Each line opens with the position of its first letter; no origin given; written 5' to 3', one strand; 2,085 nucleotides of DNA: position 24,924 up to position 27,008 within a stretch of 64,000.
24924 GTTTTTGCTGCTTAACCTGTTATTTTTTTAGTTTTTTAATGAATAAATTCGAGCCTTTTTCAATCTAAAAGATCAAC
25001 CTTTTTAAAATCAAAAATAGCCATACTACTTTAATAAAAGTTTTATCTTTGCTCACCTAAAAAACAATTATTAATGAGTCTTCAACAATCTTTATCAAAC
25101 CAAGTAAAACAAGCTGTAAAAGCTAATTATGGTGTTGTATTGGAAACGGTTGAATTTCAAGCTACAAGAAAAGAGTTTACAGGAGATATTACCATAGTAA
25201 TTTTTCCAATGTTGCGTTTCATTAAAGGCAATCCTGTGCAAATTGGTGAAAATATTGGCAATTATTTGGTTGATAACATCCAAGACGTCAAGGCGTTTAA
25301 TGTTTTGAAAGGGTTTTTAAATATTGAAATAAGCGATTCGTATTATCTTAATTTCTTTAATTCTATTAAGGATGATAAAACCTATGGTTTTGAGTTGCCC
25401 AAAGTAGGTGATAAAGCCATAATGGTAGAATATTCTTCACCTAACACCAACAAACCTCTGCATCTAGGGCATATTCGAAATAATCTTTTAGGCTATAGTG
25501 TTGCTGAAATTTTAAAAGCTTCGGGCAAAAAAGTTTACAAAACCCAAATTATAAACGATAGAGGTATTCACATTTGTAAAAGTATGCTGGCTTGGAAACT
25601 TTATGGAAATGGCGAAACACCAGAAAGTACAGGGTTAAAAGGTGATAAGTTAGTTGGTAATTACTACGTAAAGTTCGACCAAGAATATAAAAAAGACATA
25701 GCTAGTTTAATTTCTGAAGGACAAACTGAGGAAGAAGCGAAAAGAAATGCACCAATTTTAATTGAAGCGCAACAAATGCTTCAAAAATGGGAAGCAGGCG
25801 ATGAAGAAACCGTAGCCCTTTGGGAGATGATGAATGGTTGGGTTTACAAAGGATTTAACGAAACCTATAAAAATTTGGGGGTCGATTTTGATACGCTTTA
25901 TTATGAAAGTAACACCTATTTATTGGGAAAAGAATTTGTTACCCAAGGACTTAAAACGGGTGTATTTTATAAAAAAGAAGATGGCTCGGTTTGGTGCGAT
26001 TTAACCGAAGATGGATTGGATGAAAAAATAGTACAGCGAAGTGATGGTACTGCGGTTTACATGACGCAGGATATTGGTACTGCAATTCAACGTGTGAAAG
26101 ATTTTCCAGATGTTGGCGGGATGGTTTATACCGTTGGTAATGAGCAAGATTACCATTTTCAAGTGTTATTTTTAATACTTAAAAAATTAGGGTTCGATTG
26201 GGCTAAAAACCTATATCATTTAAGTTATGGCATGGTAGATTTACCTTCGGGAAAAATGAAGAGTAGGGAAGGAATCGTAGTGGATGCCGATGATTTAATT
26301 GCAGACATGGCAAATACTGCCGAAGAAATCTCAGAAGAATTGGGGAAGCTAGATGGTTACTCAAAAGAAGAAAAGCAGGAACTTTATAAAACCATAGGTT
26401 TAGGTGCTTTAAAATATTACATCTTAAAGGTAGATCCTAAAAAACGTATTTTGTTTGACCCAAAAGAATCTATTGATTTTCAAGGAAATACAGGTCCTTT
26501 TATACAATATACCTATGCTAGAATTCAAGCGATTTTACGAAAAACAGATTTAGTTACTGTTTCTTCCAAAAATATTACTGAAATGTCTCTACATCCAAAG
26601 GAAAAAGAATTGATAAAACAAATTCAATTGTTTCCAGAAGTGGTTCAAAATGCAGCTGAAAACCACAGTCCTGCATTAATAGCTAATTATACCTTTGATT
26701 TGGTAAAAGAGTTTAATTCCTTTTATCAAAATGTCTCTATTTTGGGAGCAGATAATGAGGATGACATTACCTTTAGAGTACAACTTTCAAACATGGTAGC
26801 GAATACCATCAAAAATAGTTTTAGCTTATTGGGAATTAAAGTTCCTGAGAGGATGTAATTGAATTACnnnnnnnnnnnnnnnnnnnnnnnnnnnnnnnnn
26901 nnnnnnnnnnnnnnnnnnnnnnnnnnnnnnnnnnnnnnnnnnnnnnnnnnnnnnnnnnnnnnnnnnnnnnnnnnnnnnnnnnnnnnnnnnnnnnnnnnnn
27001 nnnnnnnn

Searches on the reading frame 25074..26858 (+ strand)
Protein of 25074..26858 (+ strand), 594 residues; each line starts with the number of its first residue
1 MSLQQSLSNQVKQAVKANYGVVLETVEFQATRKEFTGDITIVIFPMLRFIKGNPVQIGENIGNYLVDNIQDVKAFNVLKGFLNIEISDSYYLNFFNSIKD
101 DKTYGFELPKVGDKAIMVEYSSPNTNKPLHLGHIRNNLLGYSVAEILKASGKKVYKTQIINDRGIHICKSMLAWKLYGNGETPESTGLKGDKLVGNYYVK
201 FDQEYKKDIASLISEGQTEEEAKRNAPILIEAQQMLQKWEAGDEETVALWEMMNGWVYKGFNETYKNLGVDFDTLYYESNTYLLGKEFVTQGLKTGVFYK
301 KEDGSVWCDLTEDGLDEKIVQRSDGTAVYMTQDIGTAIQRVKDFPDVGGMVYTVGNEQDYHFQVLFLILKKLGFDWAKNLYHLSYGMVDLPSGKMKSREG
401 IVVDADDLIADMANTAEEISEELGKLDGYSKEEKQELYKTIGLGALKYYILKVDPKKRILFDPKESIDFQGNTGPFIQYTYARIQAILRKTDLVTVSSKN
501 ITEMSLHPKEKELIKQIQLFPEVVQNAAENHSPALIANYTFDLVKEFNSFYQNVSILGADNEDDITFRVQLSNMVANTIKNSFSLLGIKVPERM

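Call 16: search_protein_families(library=ncbifam, proteins=[window:25074-26858:+], max_evalue=1e-10)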
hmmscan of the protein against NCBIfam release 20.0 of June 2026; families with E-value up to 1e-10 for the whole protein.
window:25074-26858:+ (594 aa): 4 families
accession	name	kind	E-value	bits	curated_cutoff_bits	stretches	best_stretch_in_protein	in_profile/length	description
TIGR00456.1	argS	equivalog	1.1e-128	430.1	261.65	1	4-594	2-569/569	arginine--tRNA ligase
NF002446.0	PRK01611.3-3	equivalog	1.4e-91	307.7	399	2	226-594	258-636/636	arginine--tRNA ligase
NF002447.0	PRK01611.3-4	equivalog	5.7e-80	269.4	460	2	343-594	355-613/613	arginine--tRNA ligase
NF045898.1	ArgS_rel_codon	equivalog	2.7e-13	50.1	340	0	396-594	129-327/327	ArgS-related anticodon-binding protein NrtL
